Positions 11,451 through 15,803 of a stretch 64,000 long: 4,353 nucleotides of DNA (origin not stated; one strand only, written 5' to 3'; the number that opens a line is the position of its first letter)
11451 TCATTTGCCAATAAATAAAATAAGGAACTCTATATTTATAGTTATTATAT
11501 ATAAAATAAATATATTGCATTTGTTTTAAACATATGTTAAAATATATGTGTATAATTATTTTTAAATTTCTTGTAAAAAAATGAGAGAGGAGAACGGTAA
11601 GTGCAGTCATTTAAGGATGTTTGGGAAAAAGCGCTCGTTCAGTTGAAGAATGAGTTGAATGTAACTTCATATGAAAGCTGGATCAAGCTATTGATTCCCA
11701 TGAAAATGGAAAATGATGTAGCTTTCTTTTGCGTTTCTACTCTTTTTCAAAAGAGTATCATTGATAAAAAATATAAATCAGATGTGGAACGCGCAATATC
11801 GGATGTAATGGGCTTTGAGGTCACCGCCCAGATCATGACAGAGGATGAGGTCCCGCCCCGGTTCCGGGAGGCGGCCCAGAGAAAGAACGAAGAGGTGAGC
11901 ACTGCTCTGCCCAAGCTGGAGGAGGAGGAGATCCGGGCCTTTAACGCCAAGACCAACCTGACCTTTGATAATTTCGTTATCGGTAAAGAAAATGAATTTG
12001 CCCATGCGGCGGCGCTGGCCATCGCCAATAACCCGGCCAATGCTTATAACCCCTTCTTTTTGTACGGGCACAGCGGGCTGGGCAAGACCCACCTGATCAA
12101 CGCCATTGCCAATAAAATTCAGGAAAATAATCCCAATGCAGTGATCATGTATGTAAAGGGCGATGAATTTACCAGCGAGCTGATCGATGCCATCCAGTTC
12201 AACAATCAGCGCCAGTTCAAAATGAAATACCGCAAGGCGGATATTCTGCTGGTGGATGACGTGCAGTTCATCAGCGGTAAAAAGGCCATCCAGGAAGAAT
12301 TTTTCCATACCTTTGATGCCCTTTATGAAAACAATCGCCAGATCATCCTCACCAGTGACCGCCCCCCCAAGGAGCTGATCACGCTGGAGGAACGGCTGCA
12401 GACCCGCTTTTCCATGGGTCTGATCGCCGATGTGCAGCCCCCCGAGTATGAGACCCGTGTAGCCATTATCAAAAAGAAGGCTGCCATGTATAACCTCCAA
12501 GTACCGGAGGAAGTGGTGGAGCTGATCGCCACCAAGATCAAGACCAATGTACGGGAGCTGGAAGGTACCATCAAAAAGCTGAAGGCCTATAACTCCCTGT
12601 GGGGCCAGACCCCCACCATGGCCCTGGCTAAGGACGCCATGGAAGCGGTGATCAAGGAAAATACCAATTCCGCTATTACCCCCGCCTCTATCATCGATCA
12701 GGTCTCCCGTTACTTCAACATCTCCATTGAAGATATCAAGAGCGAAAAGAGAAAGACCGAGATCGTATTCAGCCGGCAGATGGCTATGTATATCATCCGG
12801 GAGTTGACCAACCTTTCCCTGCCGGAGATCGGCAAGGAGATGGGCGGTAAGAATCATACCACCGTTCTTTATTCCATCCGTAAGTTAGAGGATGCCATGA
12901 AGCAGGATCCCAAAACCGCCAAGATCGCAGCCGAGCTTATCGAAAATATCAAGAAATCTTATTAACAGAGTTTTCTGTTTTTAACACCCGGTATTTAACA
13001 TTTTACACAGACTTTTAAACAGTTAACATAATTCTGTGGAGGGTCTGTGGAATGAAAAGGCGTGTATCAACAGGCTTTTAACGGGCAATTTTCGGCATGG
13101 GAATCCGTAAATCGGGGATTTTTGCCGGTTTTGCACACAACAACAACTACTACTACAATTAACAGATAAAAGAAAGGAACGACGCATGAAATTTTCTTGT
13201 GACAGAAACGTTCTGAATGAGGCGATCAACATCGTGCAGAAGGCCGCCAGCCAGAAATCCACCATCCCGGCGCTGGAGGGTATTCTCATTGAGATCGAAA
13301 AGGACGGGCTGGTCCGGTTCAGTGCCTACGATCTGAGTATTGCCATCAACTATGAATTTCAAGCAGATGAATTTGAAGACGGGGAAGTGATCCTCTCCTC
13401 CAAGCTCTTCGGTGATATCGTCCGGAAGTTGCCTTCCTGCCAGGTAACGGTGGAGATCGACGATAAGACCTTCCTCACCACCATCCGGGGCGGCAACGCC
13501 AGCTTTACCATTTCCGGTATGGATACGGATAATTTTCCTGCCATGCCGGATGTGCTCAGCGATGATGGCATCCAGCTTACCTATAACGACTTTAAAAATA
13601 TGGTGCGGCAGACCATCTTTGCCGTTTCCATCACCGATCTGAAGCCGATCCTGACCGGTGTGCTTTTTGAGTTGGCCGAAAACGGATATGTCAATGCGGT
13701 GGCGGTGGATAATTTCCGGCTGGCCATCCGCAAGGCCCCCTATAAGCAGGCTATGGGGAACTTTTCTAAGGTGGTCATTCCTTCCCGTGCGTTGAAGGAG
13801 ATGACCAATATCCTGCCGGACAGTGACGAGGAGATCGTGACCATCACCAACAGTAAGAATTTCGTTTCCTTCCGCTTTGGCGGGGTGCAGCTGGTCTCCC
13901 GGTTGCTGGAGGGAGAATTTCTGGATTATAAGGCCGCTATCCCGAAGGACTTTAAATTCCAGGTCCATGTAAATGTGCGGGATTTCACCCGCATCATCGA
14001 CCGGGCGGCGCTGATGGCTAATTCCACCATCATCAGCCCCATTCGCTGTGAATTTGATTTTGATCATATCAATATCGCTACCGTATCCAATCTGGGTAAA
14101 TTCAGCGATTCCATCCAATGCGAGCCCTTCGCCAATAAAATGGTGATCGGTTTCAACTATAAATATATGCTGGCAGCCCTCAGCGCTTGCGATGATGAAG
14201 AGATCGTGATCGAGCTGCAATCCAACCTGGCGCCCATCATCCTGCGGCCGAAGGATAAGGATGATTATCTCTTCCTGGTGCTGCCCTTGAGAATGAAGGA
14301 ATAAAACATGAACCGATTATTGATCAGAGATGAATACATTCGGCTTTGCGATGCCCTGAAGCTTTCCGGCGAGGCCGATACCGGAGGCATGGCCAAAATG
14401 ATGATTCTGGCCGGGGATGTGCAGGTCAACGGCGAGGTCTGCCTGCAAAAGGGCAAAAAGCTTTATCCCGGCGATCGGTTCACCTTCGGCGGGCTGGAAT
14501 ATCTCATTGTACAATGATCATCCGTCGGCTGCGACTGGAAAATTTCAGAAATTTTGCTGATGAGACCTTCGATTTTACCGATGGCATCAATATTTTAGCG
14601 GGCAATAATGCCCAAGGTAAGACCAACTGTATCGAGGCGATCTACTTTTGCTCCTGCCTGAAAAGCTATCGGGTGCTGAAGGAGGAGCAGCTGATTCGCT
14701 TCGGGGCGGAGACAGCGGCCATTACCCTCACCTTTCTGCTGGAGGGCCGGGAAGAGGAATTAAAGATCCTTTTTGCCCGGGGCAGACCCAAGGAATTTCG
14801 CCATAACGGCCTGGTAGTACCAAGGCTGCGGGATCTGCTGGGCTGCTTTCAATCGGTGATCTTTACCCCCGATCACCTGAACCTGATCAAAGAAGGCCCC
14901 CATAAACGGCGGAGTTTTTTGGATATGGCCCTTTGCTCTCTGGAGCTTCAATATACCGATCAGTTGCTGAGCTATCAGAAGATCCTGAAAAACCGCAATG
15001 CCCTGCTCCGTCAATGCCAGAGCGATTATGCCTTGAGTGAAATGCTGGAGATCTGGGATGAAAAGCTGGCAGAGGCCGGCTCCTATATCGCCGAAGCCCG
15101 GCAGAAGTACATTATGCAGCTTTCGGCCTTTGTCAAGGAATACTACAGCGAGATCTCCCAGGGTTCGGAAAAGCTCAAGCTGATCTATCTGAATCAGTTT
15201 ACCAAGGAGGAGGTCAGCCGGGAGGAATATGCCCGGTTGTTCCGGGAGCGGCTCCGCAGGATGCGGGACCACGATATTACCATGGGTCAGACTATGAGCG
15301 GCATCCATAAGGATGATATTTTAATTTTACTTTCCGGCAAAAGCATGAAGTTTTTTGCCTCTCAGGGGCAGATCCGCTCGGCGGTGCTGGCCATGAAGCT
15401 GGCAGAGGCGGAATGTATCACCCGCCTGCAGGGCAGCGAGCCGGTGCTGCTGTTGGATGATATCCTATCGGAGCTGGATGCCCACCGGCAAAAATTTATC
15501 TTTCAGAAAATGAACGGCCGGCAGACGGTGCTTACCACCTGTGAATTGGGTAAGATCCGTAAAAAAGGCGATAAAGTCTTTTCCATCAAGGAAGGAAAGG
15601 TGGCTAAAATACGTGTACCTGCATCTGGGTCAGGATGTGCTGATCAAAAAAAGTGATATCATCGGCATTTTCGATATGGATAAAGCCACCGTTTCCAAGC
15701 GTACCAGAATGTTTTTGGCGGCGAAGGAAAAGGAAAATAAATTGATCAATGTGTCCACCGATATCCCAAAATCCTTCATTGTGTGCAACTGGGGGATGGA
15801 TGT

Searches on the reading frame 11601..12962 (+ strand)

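Call 116: search_protein_families(library=pfam, proteins=[window:11601-12962:+], max_evalue=0.00001)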
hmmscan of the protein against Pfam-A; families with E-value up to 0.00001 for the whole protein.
window:11601-12962:+ (454 aa): 5 families
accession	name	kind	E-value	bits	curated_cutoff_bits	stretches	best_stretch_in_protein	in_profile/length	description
PF00308.24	Bac_DnaA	-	1.2e-68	230.9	23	1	118-276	3-161/162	Bacterial DnaA ATPAse domain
PF08299.17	Bac_DnaA_C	-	1.1e-28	99.5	31.5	1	362-428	2-68/69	Bacterial dnaA protein helix-turn-helix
PF11638.13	DnaA_N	-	8.7e-10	38.6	24.6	1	6-67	2-64/65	DnaA N-terminal domain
PF00004.35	AAA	-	3.1e-08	34.6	21.2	1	153-270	2-127/131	ATPase family associated with various cellular activities (AAA)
PF01695.23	IstB_IS21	-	9e-08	32.3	24.1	1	152-255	95-195/238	IstB-like ATP binding protein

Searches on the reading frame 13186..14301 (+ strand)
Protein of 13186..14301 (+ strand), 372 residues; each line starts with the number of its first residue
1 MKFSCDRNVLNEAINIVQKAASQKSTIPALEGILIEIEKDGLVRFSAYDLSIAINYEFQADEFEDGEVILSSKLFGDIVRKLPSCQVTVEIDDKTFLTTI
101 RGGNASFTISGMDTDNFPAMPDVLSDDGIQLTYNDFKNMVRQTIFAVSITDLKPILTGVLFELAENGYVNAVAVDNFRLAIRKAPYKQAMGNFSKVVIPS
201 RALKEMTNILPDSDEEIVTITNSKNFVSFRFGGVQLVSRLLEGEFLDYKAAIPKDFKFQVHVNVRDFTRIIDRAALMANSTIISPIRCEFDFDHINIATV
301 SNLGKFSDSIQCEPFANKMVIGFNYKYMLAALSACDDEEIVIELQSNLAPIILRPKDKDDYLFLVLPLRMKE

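Call 116: search_protein_families(library=pfam, proteins=[window:13186-14301:+], max_evalue=0.00001)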
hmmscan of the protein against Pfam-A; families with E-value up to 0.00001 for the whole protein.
window:13186-14301:+ (372 aa): 3 families
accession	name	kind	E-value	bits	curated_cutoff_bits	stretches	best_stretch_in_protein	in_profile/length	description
PF02767.21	DNA_pol3_beta_2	-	2.2e-30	105.7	27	1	131-245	2-114/116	DNA polymerase III beta subunit, central domain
PF00712.24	DNA_pol3_beta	-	7.1e-29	100.8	24.4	1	1-121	1-120/120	DNA polymerase III beta subunit, N-terminal domain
PF02768.20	DNA_pol3_beta_3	-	4.5e-15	56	27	1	250-369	2-121/121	DNA polymerase III beta subunit, C-terminal domain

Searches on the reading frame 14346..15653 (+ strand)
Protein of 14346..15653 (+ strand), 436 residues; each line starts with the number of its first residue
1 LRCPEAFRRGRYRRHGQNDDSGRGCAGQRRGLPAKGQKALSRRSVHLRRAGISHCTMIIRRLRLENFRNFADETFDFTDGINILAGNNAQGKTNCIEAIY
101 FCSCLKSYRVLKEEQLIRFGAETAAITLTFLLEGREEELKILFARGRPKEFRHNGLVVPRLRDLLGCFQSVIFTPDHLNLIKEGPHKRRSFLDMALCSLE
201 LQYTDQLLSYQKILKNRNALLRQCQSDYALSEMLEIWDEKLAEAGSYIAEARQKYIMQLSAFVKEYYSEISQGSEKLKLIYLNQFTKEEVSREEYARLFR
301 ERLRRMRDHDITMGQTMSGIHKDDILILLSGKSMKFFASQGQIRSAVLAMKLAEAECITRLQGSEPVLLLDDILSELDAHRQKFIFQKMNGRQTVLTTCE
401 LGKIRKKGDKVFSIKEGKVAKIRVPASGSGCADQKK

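Call 116: search_protein_families(library=pfam, proteins=[window:14346-15653:+], max_evalue=0.00001)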
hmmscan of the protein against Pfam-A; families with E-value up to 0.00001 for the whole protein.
window:14346-15653:+ (436 aa): 3 families
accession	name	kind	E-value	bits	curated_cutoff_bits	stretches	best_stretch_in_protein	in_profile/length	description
PF02463.25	SMC_N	-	6.1e-16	58.9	40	1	59-395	2-193/220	RecF/RecN/SMC N terminal domain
PF13476.12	AAA_23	-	1.6e-10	42.4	27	1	61-231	1-143/201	AAA domain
PF13175.12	AAA_15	-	9.9e-10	39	32.1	1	57-288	1-140/374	AAA ATPase domain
